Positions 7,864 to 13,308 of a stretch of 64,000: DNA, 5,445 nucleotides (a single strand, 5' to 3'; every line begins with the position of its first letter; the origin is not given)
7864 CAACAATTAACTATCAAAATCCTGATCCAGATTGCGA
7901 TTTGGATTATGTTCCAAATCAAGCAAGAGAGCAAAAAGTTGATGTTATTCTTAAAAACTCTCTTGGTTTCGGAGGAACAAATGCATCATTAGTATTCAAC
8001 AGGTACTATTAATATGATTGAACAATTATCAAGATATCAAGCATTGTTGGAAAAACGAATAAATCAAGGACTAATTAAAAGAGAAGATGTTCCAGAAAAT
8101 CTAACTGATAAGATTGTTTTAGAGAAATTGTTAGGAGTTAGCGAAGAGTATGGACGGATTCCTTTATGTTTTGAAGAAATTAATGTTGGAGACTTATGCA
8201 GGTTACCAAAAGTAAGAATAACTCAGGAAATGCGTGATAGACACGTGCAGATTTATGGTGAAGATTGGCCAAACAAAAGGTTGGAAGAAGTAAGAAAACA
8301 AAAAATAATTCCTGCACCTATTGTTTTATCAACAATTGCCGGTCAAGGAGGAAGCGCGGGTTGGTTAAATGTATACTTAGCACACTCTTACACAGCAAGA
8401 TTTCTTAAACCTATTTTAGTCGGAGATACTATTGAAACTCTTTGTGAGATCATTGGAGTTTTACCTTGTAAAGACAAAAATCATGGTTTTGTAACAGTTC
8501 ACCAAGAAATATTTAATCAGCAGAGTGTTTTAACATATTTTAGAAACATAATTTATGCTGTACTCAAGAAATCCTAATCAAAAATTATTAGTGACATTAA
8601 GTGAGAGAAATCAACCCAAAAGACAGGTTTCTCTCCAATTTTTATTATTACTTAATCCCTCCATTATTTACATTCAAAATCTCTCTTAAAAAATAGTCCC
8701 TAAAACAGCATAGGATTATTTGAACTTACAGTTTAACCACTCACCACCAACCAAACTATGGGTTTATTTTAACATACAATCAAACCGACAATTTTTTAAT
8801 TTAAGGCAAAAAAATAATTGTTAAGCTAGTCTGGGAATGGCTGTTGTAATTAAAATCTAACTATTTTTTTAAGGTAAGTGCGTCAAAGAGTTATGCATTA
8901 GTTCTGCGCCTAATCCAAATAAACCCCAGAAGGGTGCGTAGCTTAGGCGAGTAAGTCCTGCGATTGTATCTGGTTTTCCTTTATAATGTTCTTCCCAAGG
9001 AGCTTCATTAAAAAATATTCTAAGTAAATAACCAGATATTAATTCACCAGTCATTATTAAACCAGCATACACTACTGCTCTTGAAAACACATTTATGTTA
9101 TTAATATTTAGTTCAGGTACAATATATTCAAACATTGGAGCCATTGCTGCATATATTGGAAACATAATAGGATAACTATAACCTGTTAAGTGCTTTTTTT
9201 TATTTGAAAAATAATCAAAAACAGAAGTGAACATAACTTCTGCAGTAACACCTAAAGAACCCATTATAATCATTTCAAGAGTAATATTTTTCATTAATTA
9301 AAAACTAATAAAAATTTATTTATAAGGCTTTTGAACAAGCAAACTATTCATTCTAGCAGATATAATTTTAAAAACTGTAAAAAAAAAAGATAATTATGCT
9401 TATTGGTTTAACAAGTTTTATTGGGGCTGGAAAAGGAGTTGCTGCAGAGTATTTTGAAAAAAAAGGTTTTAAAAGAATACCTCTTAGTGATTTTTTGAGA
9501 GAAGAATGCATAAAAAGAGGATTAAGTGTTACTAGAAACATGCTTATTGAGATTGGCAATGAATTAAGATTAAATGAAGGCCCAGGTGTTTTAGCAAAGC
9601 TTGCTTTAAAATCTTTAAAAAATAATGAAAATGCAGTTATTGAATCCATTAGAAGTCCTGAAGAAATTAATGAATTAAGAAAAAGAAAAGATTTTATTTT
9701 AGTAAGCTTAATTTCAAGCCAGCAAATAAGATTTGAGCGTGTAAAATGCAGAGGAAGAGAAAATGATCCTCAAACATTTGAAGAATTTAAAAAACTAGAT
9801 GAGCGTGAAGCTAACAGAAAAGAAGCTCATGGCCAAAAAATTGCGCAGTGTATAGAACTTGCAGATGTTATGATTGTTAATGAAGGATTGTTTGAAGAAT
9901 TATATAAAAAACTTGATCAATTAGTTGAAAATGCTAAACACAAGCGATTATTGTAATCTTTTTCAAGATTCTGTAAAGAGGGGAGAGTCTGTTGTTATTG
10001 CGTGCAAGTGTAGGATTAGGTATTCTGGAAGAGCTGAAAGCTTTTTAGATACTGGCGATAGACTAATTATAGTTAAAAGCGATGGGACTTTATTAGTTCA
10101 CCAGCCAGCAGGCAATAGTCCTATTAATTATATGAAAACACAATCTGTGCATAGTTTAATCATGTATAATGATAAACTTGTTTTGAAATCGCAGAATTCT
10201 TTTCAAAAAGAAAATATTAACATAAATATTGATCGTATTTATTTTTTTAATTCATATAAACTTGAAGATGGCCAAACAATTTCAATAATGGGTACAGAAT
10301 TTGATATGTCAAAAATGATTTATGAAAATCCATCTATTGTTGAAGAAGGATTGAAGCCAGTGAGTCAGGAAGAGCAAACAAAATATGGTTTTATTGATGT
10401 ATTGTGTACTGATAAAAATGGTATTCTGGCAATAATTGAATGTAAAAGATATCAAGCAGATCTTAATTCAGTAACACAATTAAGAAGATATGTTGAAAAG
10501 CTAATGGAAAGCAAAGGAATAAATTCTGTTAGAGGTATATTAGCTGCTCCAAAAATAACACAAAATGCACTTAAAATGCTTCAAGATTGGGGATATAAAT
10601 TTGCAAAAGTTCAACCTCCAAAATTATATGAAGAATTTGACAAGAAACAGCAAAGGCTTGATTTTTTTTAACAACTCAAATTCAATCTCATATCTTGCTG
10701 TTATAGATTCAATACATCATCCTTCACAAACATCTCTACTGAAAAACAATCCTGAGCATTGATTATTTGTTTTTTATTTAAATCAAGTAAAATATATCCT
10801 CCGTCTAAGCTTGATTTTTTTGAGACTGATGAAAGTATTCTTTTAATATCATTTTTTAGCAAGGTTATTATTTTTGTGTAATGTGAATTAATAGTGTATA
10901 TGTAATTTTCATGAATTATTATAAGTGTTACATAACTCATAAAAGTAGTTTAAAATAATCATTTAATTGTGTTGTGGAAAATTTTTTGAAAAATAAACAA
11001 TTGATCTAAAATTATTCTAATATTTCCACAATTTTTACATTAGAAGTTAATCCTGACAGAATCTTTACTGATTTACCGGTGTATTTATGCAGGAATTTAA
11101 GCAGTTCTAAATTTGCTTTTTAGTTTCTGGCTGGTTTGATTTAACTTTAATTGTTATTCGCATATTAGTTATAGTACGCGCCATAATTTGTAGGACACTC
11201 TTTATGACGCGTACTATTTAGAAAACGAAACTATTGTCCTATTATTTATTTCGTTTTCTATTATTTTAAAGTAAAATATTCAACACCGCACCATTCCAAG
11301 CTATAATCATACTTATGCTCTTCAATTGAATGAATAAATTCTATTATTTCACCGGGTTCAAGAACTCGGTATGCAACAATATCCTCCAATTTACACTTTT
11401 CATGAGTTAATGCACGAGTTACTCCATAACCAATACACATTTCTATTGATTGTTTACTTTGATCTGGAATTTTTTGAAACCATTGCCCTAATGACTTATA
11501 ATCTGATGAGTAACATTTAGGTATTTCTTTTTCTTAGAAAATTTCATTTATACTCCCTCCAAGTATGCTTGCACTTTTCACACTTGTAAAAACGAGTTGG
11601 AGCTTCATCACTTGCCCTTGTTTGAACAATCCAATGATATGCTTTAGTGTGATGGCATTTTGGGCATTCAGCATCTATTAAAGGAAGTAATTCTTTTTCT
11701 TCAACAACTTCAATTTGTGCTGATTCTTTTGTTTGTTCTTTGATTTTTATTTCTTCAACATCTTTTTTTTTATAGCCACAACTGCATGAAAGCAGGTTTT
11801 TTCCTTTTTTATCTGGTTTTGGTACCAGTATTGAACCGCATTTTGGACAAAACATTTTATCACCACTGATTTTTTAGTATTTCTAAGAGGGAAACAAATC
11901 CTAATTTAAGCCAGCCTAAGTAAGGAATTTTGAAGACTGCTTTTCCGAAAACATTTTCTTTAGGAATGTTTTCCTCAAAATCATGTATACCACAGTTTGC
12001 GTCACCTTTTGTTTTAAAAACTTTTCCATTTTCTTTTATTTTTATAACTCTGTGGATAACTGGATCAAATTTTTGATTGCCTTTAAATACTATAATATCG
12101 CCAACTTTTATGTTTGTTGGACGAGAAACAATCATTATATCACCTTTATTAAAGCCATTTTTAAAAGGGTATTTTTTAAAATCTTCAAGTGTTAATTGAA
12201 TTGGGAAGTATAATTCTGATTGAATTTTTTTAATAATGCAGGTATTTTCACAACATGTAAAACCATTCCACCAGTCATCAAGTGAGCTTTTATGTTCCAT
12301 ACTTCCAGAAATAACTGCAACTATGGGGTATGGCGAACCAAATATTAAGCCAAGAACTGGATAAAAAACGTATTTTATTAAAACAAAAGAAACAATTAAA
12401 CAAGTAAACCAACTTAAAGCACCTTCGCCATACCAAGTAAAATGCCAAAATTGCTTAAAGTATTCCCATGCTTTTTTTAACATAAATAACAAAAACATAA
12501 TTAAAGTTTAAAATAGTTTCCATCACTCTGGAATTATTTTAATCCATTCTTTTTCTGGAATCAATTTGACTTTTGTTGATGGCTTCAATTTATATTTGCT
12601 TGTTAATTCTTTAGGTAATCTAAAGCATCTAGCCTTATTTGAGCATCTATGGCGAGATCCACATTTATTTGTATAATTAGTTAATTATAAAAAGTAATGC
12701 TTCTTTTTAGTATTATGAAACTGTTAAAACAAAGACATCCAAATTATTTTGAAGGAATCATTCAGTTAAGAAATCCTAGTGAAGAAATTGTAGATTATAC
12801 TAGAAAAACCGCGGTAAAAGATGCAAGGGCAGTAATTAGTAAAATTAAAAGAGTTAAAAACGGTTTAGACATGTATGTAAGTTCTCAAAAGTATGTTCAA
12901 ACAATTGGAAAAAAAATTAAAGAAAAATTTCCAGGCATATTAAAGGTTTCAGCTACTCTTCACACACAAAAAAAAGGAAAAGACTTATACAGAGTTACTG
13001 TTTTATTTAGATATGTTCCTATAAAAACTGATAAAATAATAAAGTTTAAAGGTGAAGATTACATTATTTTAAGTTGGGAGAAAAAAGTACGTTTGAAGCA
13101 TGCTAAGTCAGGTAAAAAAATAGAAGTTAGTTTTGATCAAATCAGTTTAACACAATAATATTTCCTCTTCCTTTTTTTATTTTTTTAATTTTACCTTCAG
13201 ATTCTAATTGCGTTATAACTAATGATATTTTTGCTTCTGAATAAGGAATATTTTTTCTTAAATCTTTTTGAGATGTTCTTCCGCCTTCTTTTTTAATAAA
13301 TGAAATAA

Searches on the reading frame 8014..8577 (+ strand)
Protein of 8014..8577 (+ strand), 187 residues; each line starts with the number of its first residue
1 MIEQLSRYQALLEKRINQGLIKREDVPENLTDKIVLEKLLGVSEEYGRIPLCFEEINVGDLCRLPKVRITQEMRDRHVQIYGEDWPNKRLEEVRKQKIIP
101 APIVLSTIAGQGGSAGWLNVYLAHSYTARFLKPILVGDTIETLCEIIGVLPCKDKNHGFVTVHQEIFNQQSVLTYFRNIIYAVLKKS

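Call 3: search_protein_families(library=pfam, proteins=[window:8014-8577:+], max_evalue=0.01)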
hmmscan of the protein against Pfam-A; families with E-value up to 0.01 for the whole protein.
window:8014-8577:+ (187 aa): 0 families

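Call 4: search_protein_families(library=ncbifam, proteins=[window:8014-8577:+], max_evalue=0.01)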
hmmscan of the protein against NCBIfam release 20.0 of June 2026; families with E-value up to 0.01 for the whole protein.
window:8014-8577:+ (187 aa): 0 families

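Call 23: predict_structure(protein=window:8014-8574:+)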
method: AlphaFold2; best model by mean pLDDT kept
length: 187 residues; sequences in the alignment: 1
mean_pLDDT: 35.7   pTM: 0.25
mean pLDDT of the five models: 35.7, 35.2, 34.5, 34.5, 31.9
residues with pLDDT >= 90: 0; 70-90: 1; 50-70: 26; < 50: 160
segments of 3 or more residues with pLDDT < 50: 1-5, 36-187
pLDDT, mean of each block of 10 residues (from residue 1): 52 58 61 48 32 29 28 27 32 33 32 32 29 31 29 28 32 35 29
secondary structure, 60 per line:
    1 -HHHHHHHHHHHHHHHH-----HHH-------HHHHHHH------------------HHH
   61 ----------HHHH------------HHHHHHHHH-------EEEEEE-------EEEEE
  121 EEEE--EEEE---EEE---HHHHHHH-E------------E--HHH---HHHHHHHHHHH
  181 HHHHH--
elements in order: H2-17 H33-39 H71-74 H87-95 E103-108 E116-124 E127-130 E134-136 H140-146 H170-185

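Call 24: find_homologous_proteins(query=window:8014-8574:+, max_evalue=0.001)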
Query window:8014-8574:+ (187 aa): 2 proteins with E <= 0.001 among 115 candidates.
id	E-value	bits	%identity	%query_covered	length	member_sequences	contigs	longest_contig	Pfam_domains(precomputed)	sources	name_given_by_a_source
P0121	3.5e-120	416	100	100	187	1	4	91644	-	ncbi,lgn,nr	ncbi:MaoC family dehydratase [Candidatus Woesearchaeota archaeon]|nr:MaoC family dehydratase [Candid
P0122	4.3e-20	90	36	75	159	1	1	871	-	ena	-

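Call 33: search_protein_families(library=pfam, proteins=[window:8014-8574:+, P0122], max_evalue=10)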
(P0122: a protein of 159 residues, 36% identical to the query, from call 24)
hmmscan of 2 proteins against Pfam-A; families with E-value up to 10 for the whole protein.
window:8014-8574:+ (187 aa): 1 family
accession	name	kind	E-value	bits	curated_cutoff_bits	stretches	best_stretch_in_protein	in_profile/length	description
PF01575.25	MaoC_dehydratas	-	0.038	14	27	1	121-160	76-115/123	MaoC like domain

P0122 (159 aa): 0 families

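Call 34: search_solved_structures(query=window:8014-8574:+, max_evalue=10, show_alignments=3)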
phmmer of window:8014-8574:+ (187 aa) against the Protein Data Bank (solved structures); distinct sequences matched with E-value up to 10: 7.
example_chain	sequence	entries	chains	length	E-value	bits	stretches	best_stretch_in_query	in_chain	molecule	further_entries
1q6w_A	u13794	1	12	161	0.001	21.9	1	127-175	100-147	monoamine oxidase regulatory protein, putative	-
8tge_J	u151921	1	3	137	0.039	16.8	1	89-137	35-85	Nitrogen regulatory protein GlnK1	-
4e3e_A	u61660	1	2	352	0.041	16.7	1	128-179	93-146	MaoC domain protein dehydratase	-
8hgn_A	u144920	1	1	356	0.37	13.6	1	128-179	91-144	Beta-methylmalyl-CoA dehydratase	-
4ffu_A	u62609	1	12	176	0.42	13.4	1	109-175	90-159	oxidase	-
36ht_B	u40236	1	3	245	0.47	13.2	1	61-99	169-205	Retron-Kva2 WH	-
9rce_E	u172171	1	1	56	0.74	12.6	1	75-105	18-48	SalCis6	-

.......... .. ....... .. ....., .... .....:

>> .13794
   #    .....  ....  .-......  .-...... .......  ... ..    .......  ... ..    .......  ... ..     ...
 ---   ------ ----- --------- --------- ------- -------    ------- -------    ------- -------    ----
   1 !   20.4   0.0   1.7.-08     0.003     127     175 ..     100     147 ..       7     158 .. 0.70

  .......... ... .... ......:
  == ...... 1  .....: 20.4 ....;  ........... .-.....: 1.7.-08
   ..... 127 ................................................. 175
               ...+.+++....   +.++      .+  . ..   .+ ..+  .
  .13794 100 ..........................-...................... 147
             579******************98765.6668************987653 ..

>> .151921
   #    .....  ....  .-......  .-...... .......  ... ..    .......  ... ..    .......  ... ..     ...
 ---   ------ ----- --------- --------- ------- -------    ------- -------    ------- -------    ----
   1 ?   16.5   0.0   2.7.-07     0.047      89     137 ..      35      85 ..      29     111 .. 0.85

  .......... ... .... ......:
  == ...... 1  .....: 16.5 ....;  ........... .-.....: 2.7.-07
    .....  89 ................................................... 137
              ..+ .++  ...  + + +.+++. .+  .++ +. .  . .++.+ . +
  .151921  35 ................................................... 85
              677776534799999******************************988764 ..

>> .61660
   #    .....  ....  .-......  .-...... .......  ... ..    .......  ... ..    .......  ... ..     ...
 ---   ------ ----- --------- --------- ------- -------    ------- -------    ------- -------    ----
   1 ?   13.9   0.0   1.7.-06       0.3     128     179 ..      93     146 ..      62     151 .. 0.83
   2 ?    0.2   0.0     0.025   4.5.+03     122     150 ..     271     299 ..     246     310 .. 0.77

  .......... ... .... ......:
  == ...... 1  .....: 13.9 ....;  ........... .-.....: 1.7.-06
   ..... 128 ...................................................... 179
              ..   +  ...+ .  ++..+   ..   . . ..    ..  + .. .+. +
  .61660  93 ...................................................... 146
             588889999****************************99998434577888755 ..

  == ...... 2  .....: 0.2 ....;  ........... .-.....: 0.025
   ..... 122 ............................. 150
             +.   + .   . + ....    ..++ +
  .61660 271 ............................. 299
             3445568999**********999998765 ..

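Call 49: predict_structure(alignment_id=A2)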
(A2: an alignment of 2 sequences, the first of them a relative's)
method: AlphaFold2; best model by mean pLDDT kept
length: 187 residues; sequences in the alignment: 2
mean_pLDDT: 65.6   pTM: 0.61
mean pLDDT of the five models: 65.6, 60.3, 60.3, 51.3, 45.9
residues with pLDDT >= 90: 0; 70-90: 92; 50-70: 59; < 50: 36
segments of 3 or more residues with pLDDT < 50: 45-50, 86-88, 101-122
pLDDT, mean of each block of 10 residues (from residue 1): 74 82 82 78 54 67 72 67 51 54 45 34 50 72 79 68 79 73 62
secondary structure, 60 per line:
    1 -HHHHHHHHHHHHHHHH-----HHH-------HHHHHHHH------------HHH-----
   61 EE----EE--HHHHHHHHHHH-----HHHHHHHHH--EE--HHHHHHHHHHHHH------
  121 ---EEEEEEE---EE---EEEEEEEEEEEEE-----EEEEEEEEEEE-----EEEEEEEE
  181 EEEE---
elements in order: H2-17 H33-40 H71-81 H87-95 H102-114 E124-130 E139-151 E157-167 E173-184

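Call 52: fold_search(model_id=the predicted structure, library=pdb)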
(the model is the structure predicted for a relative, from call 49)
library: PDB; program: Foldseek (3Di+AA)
matches with E <= 10: 1621; with E <= 0.001: 173
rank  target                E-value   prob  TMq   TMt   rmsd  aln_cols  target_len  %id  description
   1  1q6w_C                2.4e-09  1.00  0.55  0.65   5.0       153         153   22  X-Ray structure of Monoamine oxidase regulatory protein from Archaeoglobus fulgius (released 2003-11-18)
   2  4ffu_I                5.9e-09  1.00  0.53  0.61   9.0       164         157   21  CRYSTAL STRUCTURE OF putative MaoC-like (monoamine oxidase-like) protein, similar to NodN from Sinorhizo Bium meliloti (released 2012-06-13)
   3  1q6w_A                6.6e-09  1.00  0.54  0.65   4.7       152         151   22  X-Ray structure of Monoamine oxidase regulatory protein from Archaeoglobus fulgius (released 2003-11-18)
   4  4ffu_B                7.1e-09  1.00  0.52  0.61   5.1       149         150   22  CRYSTAL STRUCTURE OF putative MaoC-like (monoamine oxidase-like) protein, similar to NodN from Sinorhizo Bium meliloti (released 2012-06-13)
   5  4ffu_A                8.9e-09  1.00  0.52  0.60   5.1       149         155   22  CRYSTAL STRUCTURE OF putative MaoC-like (monoamine oxidase-like) protein, similar to NodN from Sinorhizo Bium meliloti (released 2012-06-13)
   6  4ffu_E                1.2e-08  1.00  0.53  0.63   4.5       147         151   23  CRYSTAL STRUCTURE OF putative MaoC-like (monoamine oxidase-like) protein, similar to NodN from Sinorhizo Bium meliloti (released 2012-06-13)
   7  1q6w_G                1.4e-08  1.00  0.55  0.67   4.4       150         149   22  X-Ray structure of Monoamine oxidase regulatory protein from Archaeoglobus fulgius (released 2003-11-18)
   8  4ffu_J                1.4e-08  1.00  0.54  0.67   4.2       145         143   22  CRYSTAL STRUCTURE OF putative MaoC-like (monoamine oxidase-like) protein, similar to NodN from Sinorhizo Bium meliloti (released 2012-06-13)
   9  4ffu_D                1.5e-08  1.00  0.52  0.64   4.6       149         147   23  CRYSTAL STRUCTURE OF putative MaoC-like (monoamine oxidase-like) protein, similar to NodN from Sinorhizo Bium meliloti (released 2012-06-13)
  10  6jql_A                1.8e-08  1.00  0.57  0.18   4.6       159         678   21  Structure of PaaZ, a bifunctional enzyme (released 2019-09-11)
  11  4ffu_C                2.6e-08  1.00  0.52  0.63   4.6       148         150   23  CRYSTAL STRUCTURE OF putative MaoC-like (monoamine oxidase-like) protein, similar to NodN from Sinorhizo Bium meliloti (released 2012-06-13)
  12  4ffu_H                2.9e-08  1.00  0.53  0.61   9.2       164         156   20  CRYSTAL STRUCTURE OF putative MaoC-like (monoamine oxidase-like) protein, similar to NodN from Sinorhizo Bium meliloti (released 2012-06-13)
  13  4ffu_F                4.2e-08  1.00  0.52  0.64   4.6       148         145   24  CRYSTAL STRUCTURE OF putative MaoC-like (monoamine oxidase-like) protein, similar to NodN from Sinorhizo Bium meliloti (released 2012-06-13)
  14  3exz_B                8.5e-08  1.00  0.55  0.67   4.0       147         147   14  Crystal structure of the MaoC-like dehydratase from Rhodospirillum rubrum. Northeast Structural Genomics Consortium ta (released 2008-10-28)
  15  3exz_A                8.5e-08  1.00  0.54  0.67   4.0       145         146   14  Crystal structure of the MaoC-like dehydratase from Rhodospirillum rubrum. Northeast Structural Genomics Consortium ta (released 2008-10-28)
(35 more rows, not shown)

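Call 80: search_protein_families(library=padloc, proteins=[window:8014-8574:+], max_evalue=0.001)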
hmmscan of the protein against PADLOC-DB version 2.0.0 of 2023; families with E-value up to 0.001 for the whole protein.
window:8014-8574:+ (187 aa): 0 families

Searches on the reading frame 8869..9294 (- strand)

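Call 3: search_protein_families(library=pfam, proteins=[window:8869-9294:-], max_evalue=0.01)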
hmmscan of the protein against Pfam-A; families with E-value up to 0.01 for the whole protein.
window:8869-9294:- (141 aa): 1 family
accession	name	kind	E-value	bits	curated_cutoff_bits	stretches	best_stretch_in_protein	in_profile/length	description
PF06541.16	ABC_trans_CmpB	-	7e-08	33.2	25.9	1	8-129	3-111/151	Putative ABC-transporter type IV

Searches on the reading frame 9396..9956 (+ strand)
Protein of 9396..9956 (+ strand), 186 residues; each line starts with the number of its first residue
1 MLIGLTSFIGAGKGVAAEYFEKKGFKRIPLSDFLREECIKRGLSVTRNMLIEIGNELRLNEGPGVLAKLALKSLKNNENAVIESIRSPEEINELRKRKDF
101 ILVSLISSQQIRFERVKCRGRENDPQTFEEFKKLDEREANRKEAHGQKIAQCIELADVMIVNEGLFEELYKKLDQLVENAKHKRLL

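Call 3: search_protein_families(library=pfam, proteins=[window:9396-9956:+], max_evalue=0.01)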
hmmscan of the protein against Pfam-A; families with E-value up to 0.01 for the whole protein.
window:9396-9956:+ (186 aa): 3 families
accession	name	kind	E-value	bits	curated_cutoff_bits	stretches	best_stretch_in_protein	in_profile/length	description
PF13238.12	AAA_18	-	6.2e-08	33.6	29.4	1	3-124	1-116/128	AAA domain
PF13207.12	AAA_17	-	1e-05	26.2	27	1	10-131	5-135/136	AAA domain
PF01121.26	CoaE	-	0.00049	20.3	27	1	1-91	1-91/180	Dephospho-CoA kinase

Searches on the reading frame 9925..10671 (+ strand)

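Call 3: search_protein_families(library=pfam, proteins=[window:9925-10671:+], max_evalue=0.01)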
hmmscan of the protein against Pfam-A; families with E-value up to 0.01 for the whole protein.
window:9925-10671:+ (248 aa): 2 families
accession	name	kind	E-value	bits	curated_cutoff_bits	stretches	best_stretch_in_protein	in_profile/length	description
PF01939.22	NucS_C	-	1.9e-34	118.8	24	1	125-234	2-111/124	Endonuclease NucS C-terminal domain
PF21003.3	NucS_N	-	1.1e-19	70.6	23.9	1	23-115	5-97/100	Endonuclease NucS N-terminal PH-like domain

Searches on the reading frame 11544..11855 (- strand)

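Call 46: search_protein_families(library=pfam, proteins=[window:11544-11855:-], max_evalue=0.001)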
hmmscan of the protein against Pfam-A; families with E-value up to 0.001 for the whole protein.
window:11544-11855:- (103 aa): 2 families
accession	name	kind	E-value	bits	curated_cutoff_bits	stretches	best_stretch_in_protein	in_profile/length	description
PF01096.23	Zn_ribbon_TFIIS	-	3.2e-18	65.7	21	1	62-100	1-39/39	Transcription factor S-II (TFIIS)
PF02150.21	Zn_ribbon_RPB9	-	1.9e-07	31.3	25.2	1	2-30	3-31/36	RNA polymerases M/15 Kd subunit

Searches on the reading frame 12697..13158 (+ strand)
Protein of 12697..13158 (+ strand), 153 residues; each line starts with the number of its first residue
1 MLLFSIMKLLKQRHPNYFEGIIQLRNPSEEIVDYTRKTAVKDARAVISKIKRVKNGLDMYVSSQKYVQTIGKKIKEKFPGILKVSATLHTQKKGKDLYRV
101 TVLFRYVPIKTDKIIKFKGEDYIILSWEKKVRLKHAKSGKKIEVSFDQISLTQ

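Call 46: search_protein_families(library=pfam, proteins=[window:12697-13158:+], max_evalue=0.001)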
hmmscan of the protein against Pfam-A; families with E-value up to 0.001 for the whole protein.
window:12697-13158:+ (153 aa): 1 family
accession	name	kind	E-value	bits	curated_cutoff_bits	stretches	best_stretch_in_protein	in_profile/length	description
PF04981.18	NMD3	-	4.6e-15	56.2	24.9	1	13-104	140-241/243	NMD3 family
